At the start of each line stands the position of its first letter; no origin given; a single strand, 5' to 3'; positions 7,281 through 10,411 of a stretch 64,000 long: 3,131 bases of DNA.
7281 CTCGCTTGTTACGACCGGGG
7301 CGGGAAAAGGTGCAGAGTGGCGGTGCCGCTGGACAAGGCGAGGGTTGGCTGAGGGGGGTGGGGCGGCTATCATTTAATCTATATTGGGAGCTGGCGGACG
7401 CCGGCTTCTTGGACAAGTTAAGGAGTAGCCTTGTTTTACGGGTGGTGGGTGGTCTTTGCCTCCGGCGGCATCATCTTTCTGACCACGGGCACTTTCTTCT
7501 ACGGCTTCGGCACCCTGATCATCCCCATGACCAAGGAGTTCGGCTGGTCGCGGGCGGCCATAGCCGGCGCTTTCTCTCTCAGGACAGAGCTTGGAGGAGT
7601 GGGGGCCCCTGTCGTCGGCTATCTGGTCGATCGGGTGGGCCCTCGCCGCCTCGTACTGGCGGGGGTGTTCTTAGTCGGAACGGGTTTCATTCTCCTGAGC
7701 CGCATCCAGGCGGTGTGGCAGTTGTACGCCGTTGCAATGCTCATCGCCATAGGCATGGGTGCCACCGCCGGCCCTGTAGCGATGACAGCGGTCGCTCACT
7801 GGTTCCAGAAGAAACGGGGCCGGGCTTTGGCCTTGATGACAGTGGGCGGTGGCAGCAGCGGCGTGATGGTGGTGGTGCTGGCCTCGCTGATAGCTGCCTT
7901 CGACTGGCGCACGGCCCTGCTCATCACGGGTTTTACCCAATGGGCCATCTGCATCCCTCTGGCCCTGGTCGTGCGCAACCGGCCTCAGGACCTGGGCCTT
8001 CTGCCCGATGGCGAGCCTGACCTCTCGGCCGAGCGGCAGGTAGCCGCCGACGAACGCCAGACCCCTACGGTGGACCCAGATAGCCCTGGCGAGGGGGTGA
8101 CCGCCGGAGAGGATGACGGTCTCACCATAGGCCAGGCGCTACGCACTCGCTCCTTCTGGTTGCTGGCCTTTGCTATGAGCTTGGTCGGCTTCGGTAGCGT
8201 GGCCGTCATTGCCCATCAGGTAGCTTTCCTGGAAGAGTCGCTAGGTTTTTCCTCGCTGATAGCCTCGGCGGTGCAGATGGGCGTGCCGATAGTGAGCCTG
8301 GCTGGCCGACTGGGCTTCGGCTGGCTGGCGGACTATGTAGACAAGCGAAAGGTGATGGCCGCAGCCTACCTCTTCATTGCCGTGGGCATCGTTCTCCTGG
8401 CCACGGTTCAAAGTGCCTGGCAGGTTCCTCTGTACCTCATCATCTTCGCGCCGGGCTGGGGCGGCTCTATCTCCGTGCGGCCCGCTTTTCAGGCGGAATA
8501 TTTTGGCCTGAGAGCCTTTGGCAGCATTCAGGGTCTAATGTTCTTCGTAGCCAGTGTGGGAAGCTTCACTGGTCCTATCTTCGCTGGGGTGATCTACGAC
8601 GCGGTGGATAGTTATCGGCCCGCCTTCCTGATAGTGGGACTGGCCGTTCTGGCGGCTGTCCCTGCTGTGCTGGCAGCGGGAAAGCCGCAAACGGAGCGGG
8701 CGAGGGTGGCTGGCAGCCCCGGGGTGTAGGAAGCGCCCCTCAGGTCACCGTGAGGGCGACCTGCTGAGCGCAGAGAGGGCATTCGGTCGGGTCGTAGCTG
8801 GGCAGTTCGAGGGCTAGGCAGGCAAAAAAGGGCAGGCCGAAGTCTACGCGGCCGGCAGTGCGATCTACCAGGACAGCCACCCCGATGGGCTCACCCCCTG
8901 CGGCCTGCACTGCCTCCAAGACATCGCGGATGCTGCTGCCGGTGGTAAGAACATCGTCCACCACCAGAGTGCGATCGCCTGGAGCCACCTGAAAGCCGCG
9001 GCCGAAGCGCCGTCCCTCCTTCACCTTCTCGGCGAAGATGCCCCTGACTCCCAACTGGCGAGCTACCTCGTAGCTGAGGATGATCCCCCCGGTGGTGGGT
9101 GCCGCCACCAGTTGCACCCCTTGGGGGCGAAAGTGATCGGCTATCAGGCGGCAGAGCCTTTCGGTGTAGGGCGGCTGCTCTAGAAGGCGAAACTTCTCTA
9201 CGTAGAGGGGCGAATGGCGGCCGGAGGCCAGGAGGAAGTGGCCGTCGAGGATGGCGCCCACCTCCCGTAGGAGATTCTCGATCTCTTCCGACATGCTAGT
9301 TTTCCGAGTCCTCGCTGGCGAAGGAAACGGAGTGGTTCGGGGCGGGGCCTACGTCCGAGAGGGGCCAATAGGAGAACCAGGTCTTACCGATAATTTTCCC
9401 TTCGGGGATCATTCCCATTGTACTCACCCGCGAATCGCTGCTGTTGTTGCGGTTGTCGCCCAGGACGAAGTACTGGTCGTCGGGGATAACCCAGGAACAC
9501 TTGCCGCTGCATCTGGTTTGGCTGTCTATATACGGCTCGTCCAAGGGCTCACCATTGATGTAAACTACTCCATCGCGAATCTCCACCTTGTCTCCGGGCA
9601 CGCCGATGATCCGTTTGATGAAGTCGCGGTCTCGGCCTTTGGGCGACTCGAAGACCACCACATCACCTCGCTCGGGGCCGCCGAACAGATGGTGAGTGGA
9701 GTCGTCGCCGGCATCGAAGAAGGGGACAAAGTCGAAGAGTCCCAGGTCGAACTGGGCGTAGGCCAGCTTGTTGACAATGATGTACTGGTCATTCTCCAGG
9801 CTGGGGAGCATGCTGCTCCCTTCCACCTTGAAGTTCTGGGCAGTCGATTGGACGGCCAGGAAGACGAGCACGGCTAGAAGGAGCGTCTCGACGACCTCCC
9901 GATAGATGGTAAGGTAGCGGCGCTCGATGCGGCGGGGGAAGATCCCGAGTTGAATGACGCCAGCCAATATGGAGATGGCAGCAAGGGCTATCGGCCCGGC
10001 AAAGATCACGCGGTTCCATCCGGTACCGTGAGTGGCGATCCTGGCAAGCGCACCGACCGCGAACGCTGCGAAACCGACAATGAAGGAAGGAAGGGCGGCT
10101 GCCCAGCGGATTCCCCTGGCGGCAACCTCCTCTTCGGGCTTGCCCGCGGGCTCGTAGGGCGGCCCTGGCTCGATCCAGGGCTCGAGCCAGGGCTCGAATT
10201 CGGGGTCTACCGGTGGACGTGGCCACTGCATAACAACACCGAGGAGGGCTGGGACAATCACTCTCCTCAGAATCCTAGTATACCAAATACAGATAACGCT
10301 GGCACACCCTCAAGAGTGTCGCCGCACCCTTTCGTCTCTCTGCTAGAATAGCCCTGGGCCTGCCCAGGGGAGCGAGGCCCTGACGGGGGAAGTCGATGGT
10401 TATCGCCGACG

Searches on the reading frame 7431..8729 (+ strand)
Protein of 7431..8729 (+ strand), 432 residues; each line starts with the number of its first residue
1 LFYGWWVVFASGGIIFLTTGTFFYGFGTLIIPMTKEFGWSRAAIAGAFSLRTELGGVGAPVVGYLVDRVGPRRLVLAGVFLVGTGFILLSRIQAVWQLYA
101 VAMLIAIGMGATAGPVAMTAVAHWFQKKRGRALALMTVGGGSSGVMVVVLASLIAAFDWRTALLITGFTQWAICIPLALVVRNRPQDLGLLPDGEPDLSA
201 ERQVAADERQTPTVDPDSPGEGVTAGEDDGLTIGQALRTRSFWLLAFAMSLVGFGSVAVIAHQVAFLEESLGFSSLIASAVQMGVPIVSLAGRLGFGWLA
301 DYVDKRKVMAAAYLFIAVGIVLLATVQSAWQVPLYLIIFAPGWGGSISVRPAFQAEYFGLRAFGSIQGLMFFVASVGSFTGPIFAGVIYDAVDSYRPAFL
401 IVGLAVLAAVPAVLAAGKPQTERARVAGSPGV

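Call 20: search_protein_families(library=pfam, proteins=[window:7431-8729:+], max_evalue=0.00001)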
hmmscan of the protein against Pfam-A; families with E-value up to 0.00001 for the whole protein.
window:7431-8729:+ (432 aa): 2 families
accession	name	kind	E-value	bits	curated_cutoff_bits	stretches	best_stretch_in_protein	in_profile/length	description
PF07690.21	MFS_1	-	5.5e-46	157.5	33.4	2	14-340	3-306/347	Major Facilitator Superfamily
PF00083.30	Sugar_tr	-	8.1e-06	25.4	22.3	0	278-357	48-130/452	Sugar (and other) transporter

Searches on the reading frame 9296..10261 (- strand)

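Call 20: search_protein_families(library=pfam, proteins=[window:9296-10261:-], max_evalue=0.00001)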
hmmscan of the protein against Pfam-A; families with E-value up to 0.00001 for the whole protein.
window:9296-10261:- (321 aa): 1 family
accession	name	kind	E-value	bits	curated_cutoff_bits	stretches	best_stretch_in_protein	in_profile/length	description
PF10502.14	Peptidase_S26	-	2.7e-47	161.3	22.9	1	123-299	4-168/168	Signal peptidase, peptidase S26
